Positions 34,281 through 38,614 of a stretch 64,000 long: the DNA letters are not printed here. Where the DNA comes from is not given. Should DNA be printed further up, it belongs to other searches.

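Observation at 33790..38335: Translationally coupled triad: cyclase-STAND-TPR protein, leaderless subtilase, GAF protein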

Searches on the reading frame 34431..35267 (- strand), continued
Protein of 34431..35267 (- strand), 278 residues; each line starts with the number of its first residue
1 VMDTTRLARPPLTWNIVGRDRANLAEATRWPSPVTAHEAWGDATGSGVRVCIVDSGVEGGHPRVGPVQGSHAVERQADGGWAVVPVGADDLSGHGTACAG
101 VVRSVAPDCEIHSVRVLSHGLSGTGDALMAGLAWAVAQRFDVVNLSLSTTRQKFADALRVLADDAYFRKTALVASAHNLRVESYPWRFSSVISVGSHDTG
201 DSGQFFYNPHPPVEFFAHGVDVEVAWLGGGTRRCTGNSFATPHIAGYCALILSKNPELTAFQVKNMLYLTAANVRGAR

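Call 56: predict_structure(alignment_id=A1)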
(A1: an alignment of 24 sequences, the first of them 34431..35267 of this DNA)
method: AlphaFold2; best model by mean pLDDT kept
length: 278 residues; sequences in the alignment: 24
mean_pLDDT: 85.2   pTM: 0.86
mean pLDDT of the five models: 85.2, 84.3, 83.3, 82.6, 74.4
residues with pLDDT >= 90: 179; 70-90: 49; 50-70: 29; < 50: 21
segments of 3 or more residues with pLDDT < 50: 1-10, 179-186
pLDDT, mean of each block of 10 residues (from residue 1): 38 53 54 78 97 97 98 95 97 97 98 94 90 97 85 83 93 75 57 89 87 87 96 93 98 95 92 71
secondary structure, 60 per line:
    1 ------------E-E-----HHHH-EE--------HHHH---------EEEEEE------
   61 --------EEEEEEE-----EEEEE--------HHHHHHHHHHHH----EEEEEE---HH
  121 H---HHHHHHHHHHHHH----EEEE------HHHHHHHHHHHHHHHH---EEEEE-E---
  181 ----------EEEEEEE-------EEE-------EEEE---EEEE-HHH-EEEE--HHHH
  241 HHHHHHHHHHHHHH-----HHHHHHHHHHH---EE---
elements in order: H21-24 H36-39 E49-54 E69-75 E81-85 H94-105 E110-115 H125-137 E142-145 H152-167 E171-175 E191-197 E205-207 E215-218 E222-225 E231-234 H237-254 H260-270

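Call 60: fold_search(model_id=the predicted structure, library=pdb)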
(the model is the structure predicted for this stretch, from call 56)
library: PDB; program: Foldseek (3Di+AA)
matches with E <= 10: 1170; with E <= 0.001: 320
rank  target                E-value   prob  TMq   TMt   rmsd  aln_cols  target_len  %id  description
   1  7am3                  9.4e-19  1.00  0.67  0.69   3.8       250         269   31  Crystal structure of Peptiligase mutant - M222P (released 2021-02-17)
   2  3f49                  1.2e-18  1.00  0.67  0.70   3.8       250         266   32  Anion-triggered Engineered Subtilisin SUBT_BACAM (released 2008-12-16)
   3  6ube_S                1.5e-18  1.00  0.68  0.71   3.7       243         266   32  Azide-triggered subtilisin SUBT_BACAM complexed with the peptide LFRAL (released 2020-09-16)
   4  6u9l                  1.6e-18  1.00  0.67  0.69   3.9       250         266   31  Imidazole-triggered RAS-specific subtilisin SUBT_BACAM (released 2020-09-16)
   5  7am4                  2.1e-18  1.00  0.67  0.69   3.8       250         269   31  Crystal structure of Peptiligase mutant - L217H/M222P (released 2021-02-17)
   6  7am7_A                3.7e-18  1.00  0.67  0.69   3.7       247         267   31  Crystal structure of Peptiligase mutant - M222P/L217H/A225N/F189W/N218D (released 2021-02-17)
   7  3cnq_S                3.9e-18  1.00  0.67  0.70   3.7       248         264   31  Prosubtilisin Substrate Complex of Subtilisin SUBT_BACAM (released 2008-05-06)
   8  1suc                  5.4e-18  1.00  0.65  0.68   3.6       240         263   30  CALCIUM-INDEPENDENT SUBTILISIN BY DESIGN (released 1994-01-31)
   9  3bgo_S                7.3e-18  1.00  0.67  0.71   3.8       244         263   32  Azide complex of Engineered Subtilisin SUBT_BACAM (released 2008-06-03)
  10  7am7_B                7.3e-18  1.00  0.62  0.65   3.8       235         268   31  Crystal structure of Peptiligase mutant - M222P/L217H/A225N/F189W/N218D (released 2021-02-17)
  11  1y4d_E                8.3e-18  1.00  0.64  0.65   3.8       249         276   30  Crystal structure of the complex of subtilisin BPN' with chymotrypsin inhibitor 2 M59R/E60S mutant (released 2005-05-17)
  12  7am8                  8.8e-18  1.00  0.64  0.67   3.7       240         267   31  Crystal structure of Omniligase mutant W189F (released 2021-02-17)
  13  7am6_A                8.8e-18  1.00  0.63  0.65   3.7       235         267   31  Crystal structure of Peptiligase mutant - L217H/M222P/A225N/F189W (released 2021-02-17)
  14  1sue                  1.2e-17  1.00  0.65  0.68   3.9       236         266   32  SUBTILISIN BPN' FROM BACILLUS AMYLOLIQUEFACIENS, MUTANT (released 1998-10-14)
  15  5ox2_A                1.6e-17  1.00  0.65  0.68   3.7       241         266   31  Crystal structure of thymoligase, a substrate-tailored peptiligase variant (released 2018-01-10)
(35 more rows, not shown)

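Call 72: find_encoding_contigs(protein=P0004, flank=10000, max_places=1)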
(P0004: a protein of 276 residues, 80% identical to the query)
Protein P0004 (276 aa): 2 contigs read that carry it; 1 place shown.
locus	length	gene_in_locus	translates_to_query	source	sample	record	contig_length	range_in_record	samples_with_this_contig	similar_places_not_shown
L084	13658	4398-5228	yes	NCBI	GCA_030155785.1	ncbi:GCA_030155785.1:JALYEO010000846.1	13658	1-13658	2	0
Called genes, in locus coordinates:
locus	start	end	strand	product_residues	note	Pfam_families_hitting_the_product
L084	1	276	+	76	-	?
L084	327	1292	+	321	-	PF04055:Radical_SAM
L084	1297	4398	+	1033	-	PF00211:Guanylate_cyc, PF13191:AAA_16, PF13424:TPR_12 (faint)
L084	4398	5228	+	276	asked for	PF00082:Peptidase_S8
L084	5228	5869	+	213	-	PF01590:GAF, PF13185:GAF_2, PF13492:GAF_3 (weak)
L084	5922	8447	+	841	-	PF17900:Peptidase_M1_N, PF01433:Peptidase_M1, PF11838:ERAP1_C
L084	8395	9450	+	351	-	PF00491:Arginase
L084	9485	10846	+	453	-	PF00890:FAD_binding_2 (faint), PF01266:DAO (faint), PF01494:FAD_binding_3, PF04820:Trp_halogenase, PF12831:FAD_oxidored (faint), PF13450:NAD_binding_8 (faint), PF04820:Trp_halogenase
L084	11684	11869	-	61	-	-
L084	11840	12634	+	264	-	PF00293:NUDIX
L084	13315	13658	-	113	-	PF02371:Transposase_20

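Call 73: find_encoding_contigs(protein=P0021, flank=10000, max_places=1)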
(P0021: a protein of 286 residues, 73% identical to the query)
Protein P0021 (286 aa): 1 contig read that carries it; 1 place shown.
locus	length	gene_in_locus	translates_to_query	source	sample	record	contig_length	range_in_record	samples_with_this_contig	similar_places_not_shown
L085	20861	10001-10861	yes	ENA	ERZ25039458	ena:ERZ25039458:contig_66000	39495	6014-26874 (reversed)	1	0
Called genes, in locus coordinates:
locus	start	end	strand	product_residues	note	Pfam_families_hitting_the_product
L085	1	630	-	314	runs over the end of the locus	-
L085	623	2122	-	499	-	PF00664:ABC_membrane, PF00005:ABC_tran, PF02463:SMC_N (faint)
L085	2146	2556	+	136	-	-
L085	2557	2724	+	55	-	-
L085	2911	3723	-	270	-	PF00364:Biotin_lipoyl (weak)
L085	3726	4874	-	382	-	PF22767:ThcOx, PF00881:Nitroreductase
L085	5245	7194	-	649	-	PF02624:YcaO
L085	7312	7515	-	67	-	-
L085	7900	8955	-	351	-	PF04055:Radical_SAM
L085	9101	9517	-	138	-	PF02310:B12-binding (weak)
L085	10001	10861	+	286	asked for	PF00082:Peptidase_S8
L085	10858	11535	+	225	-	PF01590:GAF, PF13185:GAF_2, PF13492:GAF_3 (weak)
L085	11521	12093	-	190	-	-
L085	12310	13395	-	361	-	PF03704:BTAD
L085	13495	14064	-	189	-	-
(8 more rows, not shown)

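Call 74: find_encoding_contigs(protein=P0027, flank=10000, max_places=1)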
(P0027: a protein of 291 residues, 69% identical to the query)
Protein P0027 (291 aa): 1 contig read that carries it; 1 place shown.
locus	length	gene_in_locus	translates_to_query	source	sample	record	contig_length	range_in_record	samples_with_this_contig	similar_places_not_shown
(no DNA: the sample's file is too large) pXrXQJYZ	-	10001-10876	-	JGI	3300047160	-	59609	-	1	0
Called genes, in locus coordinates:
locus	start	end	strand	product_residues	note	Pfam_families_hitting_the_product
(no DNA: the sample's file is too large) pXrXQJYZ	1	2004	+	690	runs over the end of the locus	PF02897:Peptidase_S9_N, PF02129:Peptidase_S15 (faint), PF00326:Peptidase_S9, PF12146:Hydrolase_4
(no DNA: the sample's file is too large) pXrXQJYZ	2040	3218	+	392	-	-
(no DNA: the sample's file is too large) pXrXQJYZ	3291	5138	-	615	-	PF03704:BTAD, PF13191:AAA_16 (weak), PF13401:AAA_22 (weak)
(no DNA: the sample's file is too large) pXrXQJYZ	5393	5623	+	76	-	-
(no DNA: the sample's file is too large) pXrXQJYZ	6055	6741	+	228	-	-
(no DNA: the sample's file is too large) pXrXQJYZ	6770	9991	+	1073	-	PF00211:Guanylate_cyc, PF13191:AAA_16, PF13424:TPR_12 (weak)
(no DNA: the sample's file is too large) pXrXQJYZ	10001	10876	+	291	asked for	PF00082:Peptidase_S8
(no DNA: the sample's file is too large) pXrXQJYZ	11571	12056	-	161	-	PF08281:Sigma70_r4_2, PF00196:GerE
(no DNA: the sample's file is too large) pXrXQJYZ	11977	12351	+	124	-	-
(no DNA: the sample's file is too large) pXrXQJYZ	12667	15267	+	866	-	PF13575:DUF4135, PF05147:LANC_like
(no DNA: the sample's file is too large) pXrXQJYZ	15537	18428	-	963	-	PF13191:AAA_16, PF13401:AAA_22 (faint), PF00196:GerE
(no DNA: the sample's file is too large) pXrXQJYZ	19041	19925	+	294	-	PF13560:HTH_31, PF01381:HTH_3 (weak), PF17765:MLTR_LBD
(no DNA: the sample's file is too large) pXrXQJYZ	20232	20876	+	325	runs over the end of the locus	PF08240:ADH_N, PF00107:ADH_zinc_N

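Call 75: find_encoding_contigs(protein=P0029, flank=10000, max_places=1)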
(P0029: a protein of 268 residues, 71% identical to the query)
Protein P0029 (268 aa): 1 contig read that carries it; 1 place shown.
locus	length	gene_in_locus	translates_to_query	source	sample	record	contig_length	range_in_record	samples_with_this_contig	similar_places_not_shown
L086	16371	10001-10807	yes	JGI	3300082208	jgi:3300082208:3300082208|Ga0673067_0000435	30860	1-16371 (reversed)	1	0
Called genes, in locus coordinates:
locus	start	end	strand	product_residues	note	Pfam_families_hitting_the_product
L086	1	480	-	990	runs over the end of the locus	PF00664:ABC_membrane, PF00005:ABC_tran, PF02463:SMC_N (faint)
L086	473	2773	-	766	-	PF03412:Peptidase_C39, PF00664:ABC_membrane, PF00005:ABC_tran, PF02463:SMC_N (faint)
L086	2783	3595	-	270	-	PF00364:Biotin_lipoyl (weak), PF25997:BSH_YhbJ (weak)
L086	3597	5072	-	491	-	PF22767:ThcOx (weak), PF00881:Nitroreductase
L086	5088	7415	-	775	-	PF02624:YcaO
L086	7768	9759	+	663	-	PF02310:B12-binding (faint), PF04055:Radical_SAM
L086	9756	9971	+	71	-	-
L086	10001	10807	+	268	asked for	PF00082:Peptidase_S8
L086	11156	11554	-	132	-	-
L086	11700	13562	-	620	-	PF00486:Trans_reg_C (faint), PF03704:BTAD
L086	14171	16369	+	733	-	?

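Call 93: find_homologous_proteins(query=L025:6217-6420:+, max_evalue=0.001)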
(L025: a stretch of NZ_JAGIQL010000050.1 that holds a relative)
Query L025:6217-6420:+ (67 aa): 3 proteins with E <= 0.001 among 10 candidates.
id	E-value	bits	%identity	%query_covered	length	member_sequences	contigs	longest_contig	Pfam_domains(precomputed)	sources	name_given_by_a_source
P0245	3.9e-34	133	100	100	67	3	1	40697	-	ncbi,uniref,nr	ncbi:aroma-sacti cluster domain-containing protein [Streptomyces montanisoli]|uniref:Uncharacterized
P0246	2.6e-15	73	72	90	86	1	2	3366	-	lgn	-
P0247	4.9e-10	57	52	100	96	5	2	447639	-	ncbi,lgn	-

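Call 94: find_encoding_contigs(protein=P0247, flank=10000, max_places=2)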
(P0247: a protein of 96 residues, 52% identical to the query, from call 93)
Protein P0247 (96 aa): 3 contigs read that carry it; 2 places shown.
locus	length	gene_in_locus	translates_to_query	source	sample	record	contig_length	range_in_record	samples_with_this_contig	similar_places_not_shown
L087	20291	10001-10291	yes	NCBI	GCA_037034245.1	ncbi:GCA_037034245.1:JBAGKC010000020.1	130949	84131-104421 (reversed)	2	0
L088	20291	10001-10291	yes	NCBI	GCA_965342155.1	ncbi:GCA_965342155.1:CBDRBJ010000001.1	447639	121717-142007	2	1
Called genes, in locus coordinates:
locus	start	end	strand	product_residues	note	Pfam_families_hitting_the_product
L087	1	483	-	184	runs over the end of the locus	-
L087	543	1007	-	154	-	-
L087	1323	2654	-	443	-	PF05977:MFS_3, PF07690:MFS_1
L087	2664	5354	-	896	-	PF25816:RamC_N, PF00069:Pkinase, PF05147:LANC_like (faint)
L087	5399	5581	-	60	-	-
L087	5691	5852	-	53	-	-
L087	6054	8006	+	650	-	PF00486:Trans_reg_C (weak), PF03704:BTAD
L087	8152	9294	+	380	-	PF04055:Radical_SAM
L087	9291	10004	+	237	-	PF14518:Haem_oxygenas_2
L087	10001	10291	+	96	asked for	-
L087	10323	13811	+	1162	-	PF00211:Guanylate_cyc, PF13191:AAA_16, PF13401:AAA_22 (weak), PF13424:TPR_12 (faint)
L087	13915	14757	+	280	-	PF00082:Peptidase_S8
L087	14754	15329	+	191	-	PF01590:GAF, PF13185:GAF_2, PF13492:GAF_3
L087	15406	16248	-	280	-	PF00248:Aldo_ket_red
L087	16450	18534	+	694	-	PF13426:PAS_9 (faint), PF00989:PAS (weak), PF08448:PAS_4 (weak), PF08447:PAS_3, PF07228:SpoIIE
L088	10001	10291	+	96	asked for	-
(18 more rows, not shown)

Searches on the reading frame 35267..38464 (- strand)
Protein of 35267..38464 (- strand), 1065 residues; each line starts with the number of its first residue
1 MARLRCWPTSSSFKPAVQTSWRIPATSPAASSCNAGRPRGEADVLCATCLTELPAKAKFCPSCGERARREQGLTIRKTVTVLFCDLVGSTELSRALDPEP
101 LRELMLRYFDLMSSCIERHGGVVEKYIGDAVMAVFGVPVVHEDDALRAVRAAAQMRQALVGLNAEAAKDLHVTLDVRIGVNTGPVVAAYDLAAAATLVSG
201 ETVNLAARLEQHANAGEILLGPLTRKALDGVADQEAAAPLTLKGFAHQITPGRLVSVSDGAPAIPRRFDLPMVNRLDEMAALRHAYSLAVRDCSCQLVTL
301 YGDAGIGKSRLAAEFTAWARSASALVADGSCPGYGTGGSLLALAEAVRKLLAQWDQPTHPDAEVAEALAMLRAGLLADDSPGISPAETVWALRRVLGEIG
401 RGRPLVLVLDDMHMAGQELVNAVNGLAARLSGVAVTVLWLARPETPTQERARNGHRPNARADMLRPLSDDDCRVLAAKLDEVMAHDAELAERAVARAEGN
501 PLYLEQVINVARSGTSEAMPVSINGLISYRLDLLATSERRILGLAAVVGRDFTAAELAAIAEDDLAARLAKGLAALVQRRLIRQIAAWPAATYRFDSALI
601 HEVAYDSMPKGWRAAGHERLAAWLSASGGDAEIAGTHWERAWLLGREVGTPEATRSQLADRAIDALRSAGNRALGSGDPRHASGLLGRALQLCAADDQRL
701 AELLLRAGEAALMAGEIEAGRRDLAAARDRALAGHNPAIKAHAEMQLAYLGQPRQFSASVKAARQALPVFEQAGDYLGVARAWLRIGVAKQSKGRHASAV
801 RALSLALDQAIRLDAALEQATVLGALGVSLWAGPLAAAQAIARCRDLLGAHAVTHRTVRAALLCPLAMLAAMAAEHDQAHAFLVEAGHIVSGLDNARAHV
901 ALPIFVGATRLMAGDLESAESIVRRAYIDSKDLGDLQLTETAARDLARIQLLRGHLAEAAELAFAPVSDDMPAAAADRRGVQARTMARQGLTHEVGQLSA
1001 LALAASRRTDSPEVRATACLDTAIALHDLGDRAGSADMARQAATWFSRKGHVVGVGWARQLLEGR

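Call 8: search_protein_families(library=pfam, proteins=[window:35267-38464:-], max_evalue=0.01)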
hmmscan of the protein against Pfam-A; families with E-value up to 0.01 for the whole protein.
window:35267-38464:- (1065 aa): 7 families
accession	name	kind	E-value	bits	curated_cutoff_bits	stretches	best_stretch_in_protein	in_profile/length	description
PF00211.25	Guanylate_cyc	-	3.6e-22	79.3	21.9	1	77-235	7-163/183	Adenylate and Guanylate cyclase catalytic domain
PF13191.12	AAA_16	-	4.7e-17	63.4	32.6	1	275-431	5-160/167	AAA ATPase domain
PF13401.12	AAA_22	-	5.9e-05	23.8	27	1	295-426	5-107/130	AAA domain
PF18912.6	DZR_2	-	0.0021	18.3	27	1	37-67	15-46/56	Double zinc ribbon domain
PF13240.11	Zn_Ribbon_1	-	0.0032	17.7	25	1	46-64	2-20/23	zinc-ribbon domain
PF13424.12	TPR_12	-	0.0056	17.3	30.1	1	779-831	2-56/77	Tetratricopeptide repeat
PF12773.13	DZR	-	0.0057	17.2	27.3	0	46-66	1-21/45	Double zinc ribbon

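Call 9: search_protein_families(library=padloc, proteins=[window:35267-38464:-], max_evalue=0.01)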
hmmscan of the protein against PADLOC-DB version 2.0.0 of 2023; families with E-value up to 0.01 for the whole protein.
window:35267-38464:- (1065 aa): 9 families
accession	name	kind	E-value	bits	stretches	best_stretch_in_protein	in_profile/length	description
PDLC02367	PycC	-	2.1e-19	67.9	1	60-216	27-180/226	-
PDLC00734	PycC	-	1.7e-18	64.9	1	76-218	187-329/374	Pycsar cyclase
PDLC00766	PycC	-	4.8e-12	43.8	1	76-215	43-182/232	Pycsar cyclase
PDLC02370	PycC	-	1.5e-09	35.7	1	79-228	82-238/340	-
PDLC00764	PycC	-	1.6e-08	31.9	1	77-229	93-254/449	Pycsar cyclase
PDLC02368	PycC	-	2.7e-06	25.2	1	77-216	43-185/234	-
PDLC00761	PycC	-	2.4e-05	21.4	1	78-229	105-263/438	Pycsar cyclase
PDLC02366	PycC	-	0.00031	17.8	1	126-228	329-433/486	-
PDLC02369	PycC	-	0.00032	18.3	1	77-220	45-183/248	-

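Call 10: search_protein_families(library=ncbifam, proteins=[window:35267-38464:-], max_evalue=0.001)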
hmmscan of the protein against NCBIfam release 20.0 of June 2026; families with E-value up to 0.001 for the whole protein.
window:35267-38464:- (1065 aa): 2 families
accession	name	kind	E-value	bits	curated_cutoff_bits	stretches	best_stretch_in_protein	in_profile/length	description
TIGR03903.1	TOMM_kin_cyc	equivalog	6.3e-44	150.2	705.75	1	73-702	282-933/1267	TOMM system kinase/cyclase fusion protein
NF058673.1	LipAdnlyCyLipJMY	equivalog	1.4e-07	30.6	800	1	72-230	289-424/449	bifunctional lipase/adenylate cyclase LipJ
